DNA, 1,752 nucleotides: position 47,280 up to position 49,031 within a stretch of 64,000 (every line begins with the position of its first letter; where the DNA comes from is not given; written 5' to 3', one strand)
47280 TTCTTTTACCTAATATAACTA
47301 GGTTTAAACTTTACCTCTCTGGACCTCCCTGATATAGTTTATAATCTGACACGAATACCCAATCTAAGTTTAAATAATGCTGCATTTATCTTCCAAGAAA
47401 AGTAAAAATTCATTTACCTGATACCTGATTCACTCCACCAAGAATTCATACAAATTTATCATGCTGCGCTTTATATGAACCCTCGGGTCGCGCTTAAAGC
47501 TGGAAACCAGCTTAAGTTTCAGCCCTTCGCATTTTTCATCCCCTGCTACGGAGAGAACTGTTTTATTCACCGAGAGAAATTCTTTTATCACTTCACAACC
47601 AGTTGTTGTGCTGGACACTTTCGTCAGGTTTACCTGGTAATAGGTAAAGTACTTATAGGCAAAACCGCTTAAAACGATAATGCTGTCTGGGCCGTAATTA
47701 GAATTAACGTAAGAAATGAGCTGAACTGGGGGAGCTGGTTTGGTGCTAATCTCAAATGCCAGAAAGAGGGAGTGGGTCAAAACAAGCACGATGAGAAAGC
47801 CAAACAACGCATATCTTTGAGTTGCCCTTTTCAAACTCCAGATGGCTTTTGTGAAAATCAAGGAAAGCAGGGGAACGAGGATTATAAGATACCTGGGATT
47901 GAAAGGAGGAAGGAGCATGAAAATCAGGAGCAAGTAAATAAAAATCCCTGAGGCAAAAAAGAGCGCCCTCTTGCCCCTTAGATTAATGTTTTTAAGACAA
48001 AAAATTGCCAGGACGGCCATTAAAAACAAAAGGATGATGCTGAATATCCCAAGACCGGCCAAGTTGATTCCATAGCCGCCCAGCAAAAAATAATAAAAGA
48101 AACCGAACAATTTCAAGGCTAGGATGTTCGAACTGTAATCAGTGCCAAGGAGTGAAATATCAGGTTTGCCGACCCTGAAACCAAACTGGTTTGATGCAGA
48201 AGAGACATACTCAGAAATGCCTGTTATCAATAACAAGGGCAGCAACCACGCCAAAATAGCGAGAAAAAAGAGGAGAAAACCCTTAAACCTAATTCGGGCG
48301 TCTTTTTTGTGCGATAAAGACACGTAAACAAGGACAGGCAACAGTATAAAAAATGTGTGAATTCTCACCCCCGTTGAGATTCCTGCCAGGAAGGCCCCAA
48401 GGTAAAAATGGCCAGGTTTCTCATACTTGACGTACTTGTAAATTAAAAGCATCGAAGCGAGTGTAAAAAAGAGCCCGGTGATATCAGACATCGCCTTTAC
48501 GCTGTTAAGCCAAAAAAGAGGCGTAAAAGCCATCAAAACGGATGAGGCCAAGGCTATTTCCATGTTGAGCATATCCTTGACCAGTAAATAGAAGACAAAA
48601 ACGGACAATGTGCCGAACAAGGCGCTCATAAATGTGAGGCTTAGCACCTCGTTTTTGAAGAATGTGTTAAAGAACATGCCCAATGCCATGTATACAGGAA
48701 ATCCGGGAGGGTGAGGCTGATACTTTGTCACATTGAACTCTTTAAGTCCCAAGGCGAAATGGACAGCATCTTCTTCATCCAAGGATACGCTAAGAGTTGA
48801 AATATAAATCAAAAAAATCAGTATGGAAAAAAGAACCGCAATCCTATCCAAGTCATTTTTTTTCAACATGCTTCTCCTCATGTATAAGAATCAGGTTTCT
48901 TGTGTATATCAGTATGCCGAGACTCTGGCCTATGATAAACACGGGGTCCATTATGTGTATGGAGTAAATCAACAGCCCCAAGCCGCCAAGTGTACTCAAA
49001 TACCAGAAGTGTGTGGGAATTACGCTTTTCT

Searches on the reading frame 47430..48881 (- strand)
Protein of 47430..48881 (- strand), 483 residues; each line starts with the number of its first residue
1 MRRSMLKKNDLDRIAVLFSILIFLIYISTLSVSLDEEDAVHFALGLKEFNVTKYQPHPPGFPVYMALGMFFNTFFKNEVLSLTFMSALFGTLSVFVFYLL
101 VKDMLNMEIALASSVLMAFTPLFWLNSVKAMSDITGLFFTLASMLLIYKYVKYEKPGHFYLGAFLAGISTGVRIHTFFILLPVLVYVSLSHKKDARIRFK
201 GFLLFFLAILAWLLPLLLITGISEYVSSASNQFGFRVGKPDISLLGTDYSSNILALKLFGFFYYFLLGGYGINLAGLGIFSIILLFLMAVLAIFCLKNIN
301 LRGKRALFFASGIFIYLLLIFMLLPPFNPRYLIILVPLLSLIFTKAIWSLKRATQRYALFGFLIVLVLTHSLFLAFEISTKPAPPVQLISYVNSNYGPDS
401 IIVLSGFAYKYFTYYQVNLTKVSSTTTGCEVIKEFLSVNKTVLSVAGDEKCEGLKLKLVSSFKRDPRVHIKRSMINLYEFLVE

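Call 31: search_protein_families(library=pfam, proteins=[window:47430-48881:-], max_evalue=0.00001)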
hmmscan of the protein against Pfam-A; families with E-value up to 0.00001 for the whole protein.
window:47430-48881:- (483 aa): 3 families
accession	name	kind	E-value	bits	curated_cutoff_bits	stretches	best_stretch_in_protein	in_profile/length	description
PF13231.12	PMT_2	-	3.4e-13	50.5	26.1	1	57-217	2-158/160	Dolichyl-phosphate-mannose-protein mannosyltransferase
PF11028.14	TMEM260-like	-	1.9e-11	44.5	24.2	1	56-193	15-175/179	Protein O-mannosyl-transferase TMEM260-like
PF02366.24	PMT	-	2.9e-07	30.7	22.7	1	73-187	76-196/245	Dolichyl-phosphate-mannose-protein mannosyltransferase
